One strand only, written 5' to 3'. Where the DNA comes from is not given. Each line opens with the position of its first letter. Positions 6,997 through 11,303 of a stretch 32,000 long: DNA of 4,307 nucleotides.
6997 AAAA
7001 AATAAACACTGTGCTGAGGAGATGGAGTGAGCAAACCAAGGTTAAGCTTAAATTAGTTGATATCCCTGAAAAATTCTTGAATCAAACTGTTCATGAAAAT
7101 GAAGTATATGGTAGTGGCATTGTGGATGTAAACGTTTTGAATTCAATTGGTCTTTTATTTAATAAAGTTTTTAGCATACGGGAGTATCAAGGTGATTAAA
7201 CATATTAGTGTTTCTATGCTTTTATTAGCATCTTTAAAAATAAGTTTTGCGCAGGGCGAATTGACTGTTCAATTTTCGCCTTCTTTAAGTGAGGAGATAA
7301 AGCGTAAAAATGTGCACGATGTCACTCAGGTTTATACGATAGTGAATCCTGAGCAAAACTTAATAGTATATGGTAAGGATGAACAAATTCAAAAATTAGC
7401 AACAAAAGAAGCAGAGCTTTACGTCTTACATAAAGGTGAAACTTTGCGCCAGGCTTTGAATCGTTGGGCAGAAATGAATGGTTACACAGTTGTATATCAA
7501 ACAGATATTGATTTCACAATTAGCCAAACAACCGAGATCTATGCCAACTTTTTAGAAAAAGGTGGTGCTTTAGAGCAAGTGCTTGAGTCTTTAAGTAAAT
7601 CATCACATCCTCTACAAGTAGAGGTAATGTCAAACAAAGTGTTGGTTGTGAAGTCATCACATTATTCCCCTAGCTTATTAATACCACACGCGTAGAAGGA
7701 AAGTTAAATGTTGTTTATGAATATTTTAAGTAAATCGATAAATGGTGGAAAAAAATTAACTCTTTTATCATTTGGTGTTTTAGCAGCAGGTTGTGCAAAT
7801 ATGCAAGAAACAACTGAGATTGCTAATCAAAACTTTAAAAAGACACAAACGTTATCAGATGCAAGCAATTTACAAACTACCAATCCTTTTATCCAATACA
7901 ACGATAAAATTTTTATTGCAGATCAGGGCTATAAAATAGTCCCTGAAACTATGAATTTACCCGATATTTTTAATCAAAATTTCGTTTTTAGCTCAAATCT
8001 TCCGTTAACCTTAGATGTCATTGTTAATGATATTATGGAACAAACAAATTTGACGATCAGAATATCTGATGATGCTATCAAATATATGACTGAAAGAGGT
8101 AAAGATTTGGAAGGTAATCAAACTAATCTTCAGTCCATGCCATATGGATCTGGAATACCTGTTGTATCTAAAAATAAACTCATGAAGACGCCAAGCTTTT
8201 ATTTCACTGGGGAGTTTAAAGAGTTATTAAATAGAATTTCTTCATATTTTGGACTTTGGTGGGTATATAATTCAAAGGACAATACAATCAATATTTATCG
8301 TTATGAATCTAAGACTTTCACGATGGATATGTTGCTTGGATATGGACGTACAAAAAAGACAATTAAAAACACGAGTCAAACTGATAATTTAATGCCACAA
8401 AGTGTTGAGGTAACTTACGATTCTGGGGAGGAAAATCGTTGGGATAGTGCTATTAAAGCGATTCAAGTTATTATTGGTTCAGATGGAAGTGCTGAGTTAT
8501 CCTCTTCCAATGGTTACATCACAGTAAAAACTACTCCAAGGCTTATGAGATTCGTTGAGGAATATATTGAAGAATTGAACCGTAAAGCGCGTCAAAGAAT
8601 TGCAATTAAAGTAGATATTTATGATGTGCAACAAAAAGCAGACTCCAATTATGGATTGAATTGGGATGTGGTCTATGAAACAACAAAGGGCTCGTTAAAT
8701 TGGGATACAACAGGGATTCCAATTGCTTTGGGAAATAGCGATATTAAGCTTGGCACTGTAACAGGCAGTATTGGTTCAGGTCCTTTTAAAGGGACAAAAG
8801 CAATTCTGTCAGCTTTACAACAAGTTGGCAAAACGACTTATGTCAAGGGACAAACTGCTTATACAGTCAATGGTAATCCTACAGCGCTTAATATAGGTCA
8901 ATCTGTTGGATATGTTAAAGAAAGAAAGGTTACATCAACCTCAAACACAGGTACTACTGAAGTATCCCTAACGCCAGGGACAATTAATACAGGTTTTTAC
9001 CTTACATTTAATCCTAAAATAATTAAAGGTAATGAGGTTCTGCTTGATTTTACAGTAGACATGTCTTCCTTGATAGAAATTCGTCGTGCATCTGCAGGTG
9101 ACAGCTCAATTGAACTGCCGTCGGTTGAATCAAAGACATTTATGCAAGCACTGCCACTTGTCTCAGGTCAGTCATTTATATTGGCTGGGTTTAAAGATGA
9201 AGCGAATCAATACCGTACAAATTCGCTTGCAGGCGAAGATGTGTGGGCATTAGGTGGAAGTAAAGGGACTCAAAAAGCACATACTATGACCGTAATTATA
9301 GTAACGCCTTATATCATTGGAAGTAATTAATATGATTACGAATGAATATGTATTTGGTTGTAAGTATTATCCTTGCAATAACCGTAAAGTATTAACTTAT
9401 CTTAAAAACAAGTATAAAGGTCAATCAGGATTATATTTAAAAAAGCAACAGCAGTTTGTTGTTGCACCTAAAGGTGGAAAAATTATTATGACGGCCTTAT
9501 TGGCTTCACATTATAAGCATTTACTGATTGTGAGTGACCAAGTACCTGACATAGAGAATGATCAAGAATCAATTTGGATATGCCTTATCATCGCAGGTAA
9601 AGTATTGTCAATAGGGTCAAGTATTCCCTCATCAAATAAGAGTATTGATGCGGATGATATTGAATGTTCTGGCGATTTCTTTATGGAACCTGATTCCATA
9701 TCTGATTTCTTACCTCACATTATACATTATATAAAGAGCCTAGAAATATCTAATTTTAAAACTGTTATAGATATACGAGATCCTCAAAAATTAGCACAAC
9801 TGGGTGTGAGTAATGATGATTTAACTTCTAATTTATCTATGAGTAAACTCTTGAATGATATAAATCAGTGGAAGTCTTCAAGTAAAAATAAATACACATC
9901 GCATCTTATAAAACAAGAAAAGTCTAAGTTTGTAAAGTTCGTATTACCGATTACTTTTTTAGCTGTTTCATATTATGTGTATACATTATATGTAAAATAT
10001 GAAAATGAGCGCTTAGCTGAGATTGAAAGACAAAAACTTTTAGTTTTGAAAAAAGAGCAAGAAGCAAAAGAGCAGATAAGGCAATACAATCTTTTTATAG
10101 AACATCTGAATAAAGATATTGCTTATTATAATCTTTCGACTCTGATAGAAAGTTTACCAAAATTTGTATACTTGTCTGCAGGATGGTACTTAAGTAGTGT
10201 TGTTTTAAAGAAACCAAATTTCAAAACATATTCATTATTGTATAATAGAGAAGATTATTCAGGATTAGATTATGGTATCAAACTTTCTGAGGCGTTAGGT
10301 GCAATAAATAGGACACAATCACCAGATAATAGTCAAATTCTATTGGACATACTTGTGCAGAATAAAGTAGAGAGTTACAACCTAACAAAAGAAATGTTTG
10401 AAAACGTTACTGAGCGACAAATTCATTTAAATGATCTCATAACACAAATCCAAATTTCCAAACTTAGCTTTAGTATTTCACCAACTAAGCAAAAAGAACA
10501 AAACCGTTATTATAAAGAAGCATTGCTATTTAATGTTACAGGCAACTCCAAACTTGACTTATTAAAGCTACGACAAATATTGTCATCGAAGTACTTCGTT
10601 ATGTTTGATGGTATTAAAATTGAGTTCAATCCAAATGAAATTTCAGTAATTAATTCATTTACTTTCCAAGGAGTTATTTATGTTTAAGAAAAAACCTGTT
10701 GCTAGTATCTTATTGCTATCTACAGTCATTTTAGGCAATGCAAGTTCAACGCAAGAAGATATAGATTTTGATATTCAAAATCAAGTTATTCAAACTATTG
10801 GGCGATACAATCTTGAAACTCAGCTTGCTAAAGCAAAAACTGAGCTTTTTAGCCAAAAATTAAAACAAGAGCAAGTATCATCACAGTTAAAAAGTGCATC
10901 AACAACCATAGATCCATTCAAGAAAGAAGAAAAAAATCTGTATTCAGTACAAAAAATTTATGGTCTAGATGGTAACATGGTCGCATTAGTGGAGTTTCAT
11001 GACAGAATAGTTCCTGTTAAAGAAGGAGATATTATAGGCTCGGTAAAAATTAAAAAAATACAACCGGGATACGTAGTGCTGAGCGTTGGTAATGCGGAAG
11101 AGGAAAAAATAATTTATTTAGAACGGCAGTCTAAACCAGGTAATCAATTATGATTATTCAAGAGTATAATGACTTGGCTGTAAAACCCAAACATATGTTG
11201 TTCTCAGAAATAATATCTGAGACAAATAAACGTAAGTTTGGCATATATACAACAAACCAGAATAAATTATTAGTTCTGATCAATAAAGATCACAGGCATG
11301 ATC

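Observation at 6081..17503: R64/SPI-7-type PilL-PilV type IVb pilus operon stripped of its usual partners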

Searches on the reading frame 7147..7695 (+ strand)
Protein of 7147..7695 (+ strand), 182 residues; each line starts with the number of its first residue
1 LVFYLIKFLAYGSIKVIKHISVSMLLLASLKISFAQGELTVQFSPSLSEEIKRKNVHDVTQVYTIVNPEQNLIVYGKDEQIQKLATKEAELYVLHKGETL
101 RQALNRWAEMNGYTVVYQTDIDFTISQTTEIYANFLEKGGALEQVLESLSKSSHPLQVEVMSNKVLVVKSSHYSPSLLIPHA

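Call 3: search_protein_families(library=pfam, proteins=[window:7147-7695:+], max_evalue=0.01)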
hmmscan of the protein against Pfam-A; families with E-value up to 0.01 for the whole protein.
window:7147-7695:+ (182 aa): 1 family
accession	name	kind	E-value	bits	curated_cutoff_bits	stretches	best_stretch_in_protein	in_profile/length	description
PF10671.14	TcpQ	-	5.8e-16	58.8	27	1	93-169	4-78/80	Toxin co-regulated pilus biosynthesis protein Q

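Call 5: search_protein_families(library=ncbifam, proteins=[window:7147-7695:+], max_evalue=0.01)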
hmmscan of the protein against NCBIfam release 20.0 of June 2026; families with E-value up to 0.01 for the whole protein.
window:7147-7695:+ (182 aa): 0 families

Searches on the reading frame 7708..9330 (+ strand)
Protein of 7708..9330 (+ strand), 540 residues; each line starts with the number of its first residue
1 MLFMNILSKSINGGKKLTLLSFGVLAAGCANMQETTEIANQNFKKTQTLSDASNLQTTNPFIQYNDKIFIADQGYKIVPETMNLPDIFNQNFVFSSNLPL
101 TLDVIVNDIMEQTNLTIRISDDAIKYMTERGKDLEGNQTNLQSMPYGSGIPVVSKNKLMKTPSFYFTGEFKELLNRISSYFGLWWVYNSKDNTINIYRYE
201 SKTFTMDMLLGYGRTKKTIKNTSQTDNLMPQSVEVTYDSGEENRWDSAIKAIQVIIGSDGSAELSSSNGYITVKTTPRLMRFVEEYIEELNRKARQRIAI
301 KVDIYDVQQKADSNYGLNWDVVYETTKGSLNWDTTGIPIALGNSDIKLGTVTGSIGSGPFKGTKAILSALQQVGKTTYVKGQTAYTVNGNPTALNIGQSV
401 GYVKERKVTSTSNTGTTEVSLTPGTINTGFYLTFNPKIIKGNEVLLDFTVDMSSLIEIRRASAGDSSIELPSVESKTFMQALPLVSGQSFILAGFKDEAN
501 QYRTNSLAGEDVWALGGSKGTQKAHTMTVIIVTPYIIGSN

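Call 3: search_protein_families(library=pfam, proteins=[window:7708-9330:+], max_evalue=0.01)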
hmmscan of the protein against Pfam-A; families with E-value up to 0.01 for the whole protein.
window:7708-9330:+ (540 aa): 1 family
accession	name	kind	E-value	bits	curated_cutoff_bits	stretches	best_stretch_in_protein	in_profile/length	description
PF00263.26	Secretin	-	2.9e-12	46.9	27.5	1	369-537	1-168/169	Bacterial type II and III secretion system protein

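Call 5: search_protein_families(library=ncbifam, proteins=[window:7708-9330:+], max_evalue=0.01)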
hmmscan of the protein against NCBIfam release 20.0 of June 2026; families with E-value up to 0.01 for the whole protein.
window:7708-9330:+ (540 aa): 6 families
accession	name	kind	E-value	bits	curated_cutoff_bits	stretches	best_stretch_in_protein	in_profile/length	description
TIGR02520.1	pilus_B_mal_scr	equivalog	1.8e-58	198.3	287.65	1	165-535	125-512/513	PilN family type IVB pilus formation outer membrane protein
TIGR02519.1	pilus_MshL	equivalog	2.6e-22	79.2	250.2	1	267-536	6-289/290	pilus (MSHA type) biogenesis protein MshL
TIGR02517.1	type_II_gspD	equivalog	1.3e-11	43.8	351.35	1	252-539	293-592/600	type II secretion system secretin GspD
TIGR02516.1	type_III_yscC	equivalog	2.6e-09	36.2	238.45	1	271-535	210-459/463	type III secretion system outer membrane ring subunit SctC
NF042912.1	Amuc_1098_fam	equivalog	1e-06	27.1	750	1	248-323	413-488/805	Amuc_1098 family type IV pilus outer membrane protein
NF011873.0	PRK15346.1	equivalog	0.0006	18.6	524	1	271-505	247-458/499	EscC/YscC/HrcC family type III secretion system outer membrane ring protein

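Call 36: find_related_loci(query=A1, collection=genome_contigs, flank=10000)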
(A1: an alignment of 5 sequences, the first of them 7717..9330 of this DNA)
Query A1 (537 aa) in genome_contigs; peptide patterns used: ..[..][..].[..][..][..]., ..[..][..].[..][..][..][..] (x = any residue, [..] = any of these).
59 stretches matched a pattern; 2 encode a relative of the query (tblastn E <= 1e-3); 2 distinct loci.
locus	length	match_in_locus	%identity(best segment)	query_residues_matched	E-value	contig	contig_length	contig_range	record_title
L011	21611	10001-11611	49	14-537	4e-157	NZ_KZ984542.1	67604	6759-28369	Cysteiniphilum halobium strain SYSU SYW-6 SYW-6_S16_L001_R1_001_(paired)_contig_56, whole genome shotgun sequence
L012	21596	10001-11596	40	15-537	1e-123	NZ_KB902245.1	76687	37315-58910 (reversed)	Fangia hongkongensis FSC776 = DSM 21703 A37QDRAFT_scaffold_14.15, whole genome shotgun sequence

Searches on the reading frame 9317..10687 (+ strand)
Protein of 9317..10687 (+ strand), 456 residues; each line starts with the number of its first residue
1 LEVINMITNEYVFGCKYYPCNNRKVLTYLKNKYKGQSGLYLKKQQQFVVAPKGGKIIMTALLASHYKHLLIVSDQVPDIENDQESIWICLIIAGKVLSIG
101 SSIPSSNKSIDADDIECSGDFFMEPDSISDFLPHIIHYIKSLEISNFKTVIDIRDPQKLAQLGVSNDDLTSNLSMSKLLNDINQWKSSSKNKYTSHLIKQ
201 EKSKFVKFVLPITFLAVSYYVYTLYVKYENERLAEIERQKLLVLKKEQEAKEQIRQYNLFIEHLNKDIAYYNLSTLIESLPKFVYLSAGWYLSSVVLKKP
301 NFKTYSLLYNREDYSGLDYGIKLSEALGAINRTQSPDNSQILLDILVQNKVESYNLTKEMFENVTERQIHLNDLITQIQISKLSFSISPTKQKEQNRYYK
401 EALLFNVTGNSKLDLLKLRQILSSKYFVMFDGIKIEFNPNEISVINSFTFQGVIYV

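Call 3: search_protein_families(library=pfam, proteins=[window:9317-10687:+], max_evalue=0.01)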
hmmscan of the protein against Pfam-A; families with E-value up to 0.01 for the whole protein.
window:9317-10687:+ (456 aa): 0 families

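Call 5: search_protein_families(library=ncbifam, proteins=[window:9317-10687:+], max_evalue=0.01)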
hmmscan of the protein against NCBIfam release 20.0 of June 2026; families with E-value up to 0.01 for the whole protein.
window:9317-10687:+ (456 aa): 1 family
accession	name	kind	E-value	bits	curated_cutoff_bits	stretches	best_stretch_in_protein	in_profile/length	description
NF053749.1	LplB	equivalog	0.0014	18.8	65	1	111-149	21-56/86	lipoate-protein ligase small subunit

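Call 78: search_protein_families(library=pfam, alignment_id=A4, max_evalue=1)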
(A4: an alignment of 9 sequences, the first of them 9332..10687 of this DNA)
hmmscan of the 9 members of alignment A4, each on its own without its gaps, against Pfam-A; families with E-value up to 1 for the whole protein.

A. member 1, window:9332-10687:+ (451 aa): 0 families

B. families by the number of members that match (of 9 scanned): 11 families
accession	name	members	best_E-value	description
PF06864.17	PAP_PilO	3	3.5e-06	Pilin accessory protein (PilO)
PF09976.15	TPR_21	1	0.0055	Tetratricopeptide repeat-like domain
PF16754.10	Pesticin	1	0.0079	Bacterial toxin homologue of phage lysozyme, C-term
PF20675.2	MPH2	1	0.024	Maintenance of Photosystem II under High light 2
PF18829.7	Importin_rep_6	1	0.034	Importin repeat 6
PF12746.13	GNAT_acetyltran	1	0.056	GNAT acetyltransferase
PF21774.3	NagJ_C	1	0.09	Hyaluronidase post-catalytic domain-like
PF11654.13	NCE101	1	0.13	Non-classical export protein 1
PF16554.10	OAM_dimer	1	0.16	Dimerisation domain of d-ornithine 4,5-aminomutase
PF09796.14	QCR10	1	0.16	Ubiquinol-cytochrome-c reductase complex subunit (QCR10)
PF22852.1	SoxE_N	1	0.37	Sulfocyanin, N-terminal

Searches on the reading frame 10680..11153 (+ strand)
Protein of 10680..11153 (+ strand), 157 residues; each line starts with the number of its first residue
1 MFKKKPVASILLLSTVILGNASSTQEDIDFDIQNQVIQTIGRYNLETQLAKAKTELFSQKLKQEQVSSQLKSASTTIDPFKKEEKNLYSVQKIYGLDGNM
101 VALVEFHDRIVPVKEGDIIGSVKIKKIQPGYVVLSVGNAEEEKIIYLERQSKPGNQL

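Call 3: search_protein_families(library=pfam, proteins=[window:10680-11153:+], max_evalue=0.01)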
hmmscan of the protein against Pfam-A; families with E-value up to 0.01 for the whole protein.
window:10680-11153:+ (157 aa): 0 families

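Call 5: search_protein_families(library=ncbifam, proteins=[window:10680-11153:+], max_evalue=0.01)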
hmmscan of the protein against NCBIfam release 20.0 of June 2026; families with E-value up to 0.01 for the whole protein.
window:10680-11153:+ (157 aa): 3 families
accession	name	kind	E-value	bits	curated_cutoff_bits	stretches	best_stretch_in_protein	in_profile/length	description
TIGR03021.1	pilP_fam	equivalog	1.1e-09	39.4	34.65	1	45-135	19-119/119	type IV pilus biogenesis protein PilP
NF033885.1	conj_TraP_IncI1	equivalog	6e-05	22.9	135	1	48-129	124-204/217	conjugal transfer protein TraP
NF007833.0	PRK10545.1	equivalog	0.0086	15.3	367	0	39-102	88-151/289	excinuclease Cho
